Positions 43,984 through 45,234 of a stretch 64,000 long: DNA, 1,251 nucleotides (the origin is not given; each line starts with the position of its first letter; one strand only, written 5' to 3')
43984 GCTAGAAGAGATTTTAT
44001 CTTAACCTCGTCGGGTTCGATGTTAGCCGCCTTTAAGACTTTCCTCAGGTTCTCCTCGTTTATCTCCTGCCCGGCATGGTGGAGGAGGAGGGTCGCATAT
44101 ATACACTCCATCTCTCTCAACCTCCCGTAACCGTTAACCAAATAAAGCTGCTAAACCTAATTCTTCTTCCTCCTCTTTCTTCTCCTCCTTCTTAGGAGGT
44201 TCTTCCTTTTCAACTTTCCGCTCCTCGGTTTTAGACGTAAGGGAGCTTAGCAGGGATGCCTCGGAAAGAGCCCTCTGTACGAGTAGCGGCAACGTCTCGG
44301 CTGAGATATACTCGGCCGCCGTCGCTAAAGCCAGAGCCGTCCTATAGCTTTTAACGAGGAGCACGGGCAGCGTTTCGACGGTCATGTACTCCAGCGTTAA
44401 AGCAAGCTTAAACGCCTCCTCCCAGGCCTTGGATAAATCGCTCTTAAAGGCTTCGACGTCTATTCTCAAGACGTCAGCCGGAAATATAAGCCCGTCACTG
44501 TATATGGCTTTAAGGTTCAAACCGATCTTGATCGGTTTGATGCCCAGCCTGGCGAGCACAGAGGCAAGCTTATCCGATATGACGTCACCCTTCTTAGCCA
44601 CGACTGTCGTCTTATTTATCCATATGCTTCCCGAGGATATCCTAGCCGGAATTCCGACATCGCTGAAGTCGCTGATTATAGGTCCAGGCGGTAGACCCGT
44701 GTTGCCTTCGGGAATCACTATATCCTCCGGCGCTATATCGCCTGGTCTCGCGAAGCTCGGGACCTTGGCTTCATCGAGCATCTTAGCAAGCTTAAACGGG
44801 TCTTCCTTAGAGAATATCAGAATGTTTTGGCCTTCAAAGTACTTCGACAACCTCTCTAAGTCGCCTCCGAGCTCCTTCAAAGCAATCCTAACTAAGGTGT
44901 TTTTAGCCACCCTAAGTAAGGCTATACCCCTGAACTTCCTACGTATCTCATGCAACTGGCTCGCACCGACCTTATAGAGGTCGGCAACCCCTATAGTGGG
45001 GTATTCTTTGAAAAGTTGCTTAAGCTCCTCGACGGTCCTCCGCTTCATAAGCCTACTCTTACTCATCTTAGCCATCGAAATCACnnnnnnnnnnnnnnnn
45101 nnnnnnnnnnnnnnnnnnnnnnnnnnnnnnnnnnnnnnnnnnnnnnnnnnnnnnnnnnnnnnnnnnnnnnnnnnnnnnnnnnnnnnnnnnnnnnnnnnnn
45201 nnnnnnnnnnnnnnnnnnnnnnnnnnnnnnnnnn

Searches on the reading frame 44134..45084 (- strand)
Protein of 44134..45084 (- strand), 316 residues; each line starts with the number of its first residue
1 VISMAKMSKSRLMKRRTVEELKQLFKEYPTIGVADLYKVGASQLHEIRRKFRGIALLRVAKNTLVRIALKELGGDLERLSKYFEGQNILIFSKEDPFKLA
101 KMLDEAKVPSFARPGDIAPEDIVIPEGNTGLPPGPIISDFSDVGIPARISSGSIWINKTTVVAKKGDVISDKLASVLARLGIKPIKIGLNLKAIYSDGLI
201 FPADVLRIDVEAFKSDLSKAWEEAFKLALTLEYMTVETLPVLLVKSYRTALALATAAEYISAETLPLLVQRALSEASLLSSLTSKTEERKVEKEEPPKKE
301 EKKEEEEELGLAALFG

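Call 11: search_protein_families(library=pfam, proteins=[window:44134-45084:-], max_evalue=0.001)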
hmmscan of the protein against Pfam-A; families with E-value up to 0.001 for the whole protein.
window:44134-45084:- (316 aa): 2 families
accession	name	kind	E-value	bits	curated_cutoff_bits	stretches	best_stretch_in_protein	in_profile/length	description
PF00466.25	Ribosomal_L10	-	5.4e-27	94.2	22.8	1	13-106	5-98/100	Ribosomal protein L10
PF17777.6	RL10P_insert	-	4.5e-20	71.7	29.1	1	112-182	1-71/71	Insertion domain in 60S ribosomal protein L10P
